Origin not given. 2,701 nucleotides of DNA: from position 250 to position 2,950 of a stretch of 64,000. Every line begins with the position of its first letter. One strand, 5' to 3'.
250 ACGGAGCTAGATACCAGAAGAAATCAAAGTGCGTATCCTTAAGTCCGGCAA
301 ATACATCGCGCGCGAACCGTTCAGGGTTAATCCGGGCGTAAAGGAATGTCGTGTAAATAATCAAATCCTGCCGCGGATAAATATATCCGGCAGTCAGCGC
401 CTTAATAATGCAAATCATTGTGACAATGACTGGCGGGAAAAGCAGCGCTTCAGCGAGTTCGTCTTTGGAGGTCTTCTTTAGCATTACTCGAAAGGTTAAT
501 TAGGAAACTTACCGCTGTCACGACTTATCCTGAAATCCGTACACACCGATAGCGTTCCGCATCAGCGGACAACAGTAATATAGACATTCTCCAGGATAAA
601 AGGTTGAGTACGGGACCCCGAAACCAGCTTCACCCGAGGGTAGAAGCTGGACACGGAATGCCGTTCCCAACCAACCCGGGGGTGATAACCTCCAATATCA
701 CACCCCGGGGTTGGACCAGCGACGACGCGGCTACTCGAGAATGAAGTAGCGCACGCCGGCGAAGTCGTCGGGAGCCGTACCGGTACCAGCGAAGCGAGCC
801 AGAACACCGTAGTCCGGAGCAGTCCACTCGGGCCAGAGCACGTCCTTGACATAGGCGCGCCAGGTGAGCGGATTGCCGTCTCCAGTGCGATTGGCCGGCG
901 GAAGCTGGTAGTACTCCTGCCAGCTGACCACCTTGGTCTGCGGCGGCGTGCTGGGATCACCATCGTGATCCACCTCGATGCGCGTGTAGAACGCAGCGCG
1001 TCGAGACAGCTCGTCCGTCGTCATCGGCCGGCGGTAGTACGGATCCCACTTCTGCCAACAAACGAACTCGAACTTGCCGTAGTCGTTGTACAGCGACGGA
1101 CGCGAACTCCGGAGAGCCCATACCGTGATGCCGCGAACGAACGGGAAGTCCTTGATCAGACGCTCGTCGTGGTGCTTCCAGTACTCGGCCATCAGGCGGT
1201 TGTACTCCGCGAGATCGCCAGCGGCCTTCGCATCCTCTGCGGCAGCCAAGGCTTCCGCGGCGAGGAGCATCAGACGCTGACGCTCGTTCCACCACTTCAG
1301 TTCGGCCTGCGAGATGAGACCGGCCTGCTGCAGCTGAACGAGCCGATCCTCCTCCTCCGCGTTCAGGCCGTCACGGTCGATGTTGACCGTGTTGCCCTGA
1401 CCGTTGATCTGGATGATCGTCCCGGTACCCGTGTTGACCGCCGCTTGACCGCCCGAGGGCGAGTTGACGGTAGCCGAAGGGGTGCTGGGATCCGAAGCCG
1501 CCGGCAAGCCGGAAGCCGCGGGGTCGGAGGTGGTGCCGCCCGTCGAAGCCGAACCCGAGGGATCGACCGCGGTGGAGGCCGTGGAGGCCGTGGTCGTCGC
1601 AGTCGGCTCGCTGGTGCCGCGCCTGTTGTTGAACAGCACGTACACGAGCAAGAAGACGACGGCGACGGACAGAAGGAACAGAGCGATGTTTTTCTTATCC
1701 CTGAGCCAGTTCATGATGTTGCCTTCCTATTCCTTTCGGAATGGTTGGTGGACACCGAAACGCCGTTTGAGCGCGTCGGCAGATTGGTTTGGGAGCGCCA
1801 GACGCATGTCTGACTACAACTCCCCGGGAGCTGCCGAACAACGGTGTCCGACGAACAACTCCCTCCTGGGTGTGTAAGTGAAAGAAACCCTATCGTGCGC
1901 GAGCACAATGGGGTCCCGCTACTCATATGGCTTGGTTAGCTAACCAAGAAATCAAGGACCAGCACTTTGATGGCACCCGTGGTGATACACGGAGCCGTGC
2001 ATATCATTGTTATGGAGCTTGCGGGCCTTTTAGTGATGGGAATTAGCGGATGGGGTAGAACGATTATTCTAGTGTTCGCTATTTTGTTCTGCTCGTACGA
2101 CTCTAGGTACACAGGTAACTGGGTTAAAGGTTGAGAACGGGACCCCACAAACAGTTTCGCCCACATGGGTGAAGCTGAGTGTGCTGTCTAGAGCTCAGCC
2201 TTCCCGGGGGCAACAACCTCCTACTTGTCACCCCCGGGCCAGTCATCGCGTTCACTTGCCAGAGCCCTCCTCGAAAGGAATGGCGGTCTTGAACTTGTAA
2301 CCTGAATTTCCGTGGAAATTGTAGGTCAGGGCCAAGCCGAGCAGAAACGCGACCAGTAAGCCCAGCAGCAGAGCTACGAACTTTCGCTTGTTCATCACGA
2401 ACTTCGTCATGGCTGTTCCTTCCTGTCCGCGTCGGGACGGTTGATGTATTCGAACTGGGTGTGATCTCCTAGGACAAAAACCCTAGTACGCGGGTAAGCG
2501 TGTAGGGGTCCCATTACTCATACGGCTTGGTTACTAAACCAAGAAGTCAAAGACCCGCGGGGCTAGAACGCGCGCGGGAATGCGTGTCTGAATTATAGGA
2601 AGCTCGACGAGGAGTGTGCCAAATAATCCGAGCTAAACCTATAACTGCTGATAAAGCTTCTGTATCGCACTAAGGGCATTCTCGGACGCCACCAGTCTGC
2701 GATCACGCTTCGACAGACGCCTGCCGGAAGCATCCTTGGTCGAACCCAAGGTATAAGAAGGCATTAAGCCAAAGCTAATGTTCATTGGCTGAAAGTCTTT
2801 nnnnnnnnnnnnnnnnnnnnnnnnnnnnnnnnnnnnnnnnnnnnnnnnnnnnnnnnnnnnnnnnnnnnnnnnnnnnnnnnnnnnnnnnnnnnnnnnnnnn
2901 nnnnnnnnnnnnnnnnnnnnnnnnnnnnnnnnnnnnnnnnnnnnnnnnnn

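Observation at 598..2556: Two tandem cassette-like units: paralogous signal-anchored genes bracketed by conserved hairpin-rich elements with mutually complementary cores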

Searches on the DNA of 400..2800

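Call 4: search_rna_families(source=window, start=400, end=2800, threshold=evalue, max_evalue=10, show_alignments=3)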
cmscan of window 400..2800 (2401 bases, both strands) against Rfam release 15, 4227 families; matches with E-value up to 10: 5.
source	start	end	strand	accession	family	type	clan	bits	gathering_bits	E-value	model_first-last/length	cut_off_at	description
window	594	681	+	RF00764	mir-191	Gene; miRNA;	-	33.1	54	7.9e-05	1-91/91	no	mir-191 microRNA precursor family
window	593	680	-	RF00764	mir-191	Gene; miRNA;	-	29.5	54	0.00081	1-91/91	no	mir-191 microRNA precursor family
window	647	758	-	RF01724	SAM-Chlorobi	Cis-reg;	-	19.3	35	1.4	1-87/87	no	SAM-Chlorobi RNA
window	1662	1688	+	RF03036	osmY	Gene; sRNA;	-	18.5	46.9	0.39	1-72/72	no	osmY RNA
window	2121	2209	+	RF00764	mir-191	Gene; miRNA;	-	15.1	54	9.9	1-91/91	no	mir-191 microRNA precursor family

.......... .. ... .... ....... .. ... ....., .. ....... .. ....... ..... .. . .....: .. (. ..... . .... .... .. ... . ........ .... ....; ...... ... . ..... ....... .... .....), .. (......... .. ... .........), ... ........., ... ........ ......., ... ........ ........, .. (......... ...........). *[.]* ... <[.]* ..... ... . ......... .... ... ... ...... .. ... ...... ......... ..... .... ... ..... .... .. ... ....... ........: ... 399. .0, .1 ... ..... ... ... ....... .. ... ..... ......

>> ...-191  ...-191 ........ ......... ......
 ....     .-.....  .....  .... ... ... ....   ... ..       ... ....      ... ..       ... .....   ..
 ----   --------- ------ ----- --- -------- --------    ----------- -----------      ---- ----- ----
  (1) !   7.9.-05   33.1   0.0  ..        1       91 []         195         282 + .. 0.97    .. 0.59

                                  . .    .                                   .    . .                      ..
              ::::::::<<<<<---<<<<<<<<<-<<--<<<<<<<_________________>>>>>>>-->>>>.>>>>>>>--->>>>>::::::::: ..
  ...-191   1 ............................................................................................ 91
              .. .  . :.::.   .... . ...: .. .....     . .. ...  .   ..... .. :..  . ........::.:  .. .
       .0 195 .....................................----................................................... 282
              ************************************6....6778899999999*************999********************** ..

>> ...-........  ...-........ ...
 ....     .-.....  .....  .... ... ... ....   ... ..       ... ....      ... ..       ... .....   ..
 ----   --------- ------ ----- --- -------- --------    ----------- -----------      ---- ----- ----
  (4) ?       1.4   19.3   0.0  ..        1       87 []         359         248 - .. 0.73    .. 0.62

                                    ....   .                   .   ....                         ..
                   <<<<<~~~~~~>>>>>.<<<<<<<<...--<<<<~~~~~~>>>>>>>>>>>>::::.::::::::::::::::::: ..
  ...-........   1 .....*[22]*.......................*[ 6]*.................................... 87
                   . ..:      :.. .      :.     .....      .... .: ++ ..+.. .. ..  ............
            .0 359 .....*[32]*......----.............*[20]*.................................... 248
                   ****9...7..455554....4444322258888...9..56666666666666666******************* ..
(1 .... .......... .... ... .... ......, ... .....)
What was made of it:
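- On Any Rfam RNA family: With E up to 10, only sub-threshold hits appeared: mir-191 at 33 bits against a gathering score of 54, on both strands, which is generic long-hairpin similarity; also SAM-Chlorobi and osmY (call 4).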

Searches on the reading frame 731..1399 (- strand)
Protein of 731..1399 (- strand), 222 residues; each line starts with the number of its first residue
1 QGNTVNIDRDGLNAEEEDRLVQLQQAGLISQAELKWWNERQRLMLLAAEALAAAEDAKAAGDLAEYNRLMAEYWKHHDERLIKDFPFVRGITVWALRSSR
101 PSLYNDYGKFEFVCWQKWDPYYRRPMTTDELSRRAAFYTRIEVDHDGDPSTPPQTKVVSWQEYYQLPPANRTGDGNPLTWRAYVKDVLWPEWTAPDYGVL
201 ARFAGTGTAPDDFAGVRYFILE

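Call 70: search_solved_structures(query=A10, max_evalue=1)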
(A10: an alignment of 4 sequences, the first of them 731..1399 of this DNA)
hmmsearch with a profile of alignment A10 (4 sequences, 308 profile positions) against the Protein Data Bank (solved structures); distinct sequences matched with E-value up to 1: 1.
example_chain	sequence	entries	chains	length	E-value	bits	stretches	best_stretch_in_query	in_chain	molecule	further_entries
9wsf_B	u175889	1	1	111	0.35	13.7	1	77-151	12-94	Negative regulator of flagellin synthesis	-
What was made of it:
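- Tried and rejected: The PDB sequence profile search also gave nothing (call 70).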

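Call 74: predict_structure(alignment_id=A10)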
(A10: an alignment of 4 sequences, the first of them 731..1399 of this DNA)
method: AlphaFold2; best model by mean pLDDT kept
length: 222 residues; sequences in the alignment: 4
mean_pLDDT: 68.6   pTM: 0.65
mean pLDDT of the five models: 68.6, 68.0, 66.9, 63.4, 53.7
residues with pLDDT >= 90: 25; 70-90: 108; 50-70: 25; < 50: 64
segments of 3 or more residues with pLDDT < 50: 1-3, 89-123, 198-222
pLDDT, mean of each block of 10 residues (from residue 1): 63 81 86 87 90 96 95 83 63 45 32 31 62 87 72 80 84 81 71 51 43 34 26
secondary structure, 60 per line:
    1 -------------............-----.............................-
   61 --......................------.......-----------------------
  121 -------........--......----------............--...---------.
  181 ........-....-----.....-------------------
elements in order: H14-25 H31-59 H63-84 H91-97 H128-135 E138-143 E154-159 H160-165 H180-188 H190-193 H199-203

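Call 77: fold_search(model_id=the predicted structure, library=pdb)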
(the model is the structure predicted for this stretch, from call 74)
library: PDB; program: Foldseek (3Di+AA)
matches with E <= 10: 106; with E <= 0.001: 0
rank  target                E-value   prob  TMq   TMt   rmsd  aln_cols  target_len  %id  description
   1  4br6_A                6.7e-01  0.21  0.23  0.26  15.6       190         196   15  Crystal structure of Chaetomium thermophilum MnSOD (released 2013-12-18)
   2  4br6_B                1.2e+00  0.15  0.23  0.26  15.9       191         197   15  Crystal structure of Chaetomium thermophilum MnSOD (released 2013-12-18)
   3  4c7u_A                1.8e+00  0.18  0.23  0.25  14.6       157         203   10  Crystal structure of manganese superoxide dismutase from Arabidopsis thaliana (released 2014-10-15)
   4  7svs_D                1.8e+00  0.13  0.21  0.24  15.1       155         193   12  Crystal structure analysis of the G73A mutant of Superoxide Dismutase from Trichoderma reesei (released 2022-02-16)
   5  5gxo_A                1.9e+00  0.06  0.17  0.18  16.3       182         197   12  Discovery of a compound that activates SIRT3 to deacetylate Manganese Superoxide Dismutase (released 2017-08-09)
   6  4c7u_E                2.3e+00  0.15  0.23  0.25  14.6       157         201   10  Crystal structure of manganese superoxide dismutase from Arabidopsis thaliana (released 2014-10-15)
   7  6cyl_A                2.3e+00  0.11  0.21  0.23  16.4       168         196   13  Crystal Structure of Superoxide Dismutase double mutant (G74Q+Q149G) from Trichoderma reesei (released 2018-10-10)
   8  4c7u_G                2.4e+00  0.10  0.23  0.25  15.9       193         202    9  Crystal structure of manganese superoxide dismutase from Arabidopsis thaliana (released 2014-10-15)
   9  2d5k_A                2.5e+00  0.85  0.24  0.35   4.0        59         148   15  Crystal structure of Dps from Staphylococcus aureus (released 2006-10-17)
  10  2gds_A                2.7e+00  0.10  0.21  0.23  14.7       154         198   11  Interrupting the Hydrogen Bonding Network at the Active Site of Human Manganese Superoxide Dismutase (released 2006-03-28)
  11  8wqv_O                2.8e+00  0.47  0.23  0.30   7.2        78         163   14  Fe-O nanocluster of form-VIII in the 4-fold channel of Ureaplasma diversum ferritin (released 2024-06-12)
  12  8wqv_C                2.8e+00  0.23  0.23  0.30  15.7       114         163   13  Fe-O nanocluster of form-VIII in the 4-fold channel of Ureaplasma diversum ferritin (released 2024-06-12)
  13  4c7u_B                3.0e+00  0.10  0.21  0.23  14.3       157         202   11  Crystal structure of manganese superoxide dismutase from Arabidopsis thaliana (released 2014-10-15)
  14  8wqv_U                3.2e+00  0.23  0.23  0.30  15.3       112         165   13  Fe-O nanocluster of form-VIII in the 4-fold channel of Ureaplasma diversum ferritin (released 2024-06-12)
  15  2qkc_A                3.2e+00  0.12  0.23  0.26  14.6       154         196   10  Structural and Kinetic Study of the Differences between Human and E.coli Manganese Superoxide Dismutases (released 2008-07-29)
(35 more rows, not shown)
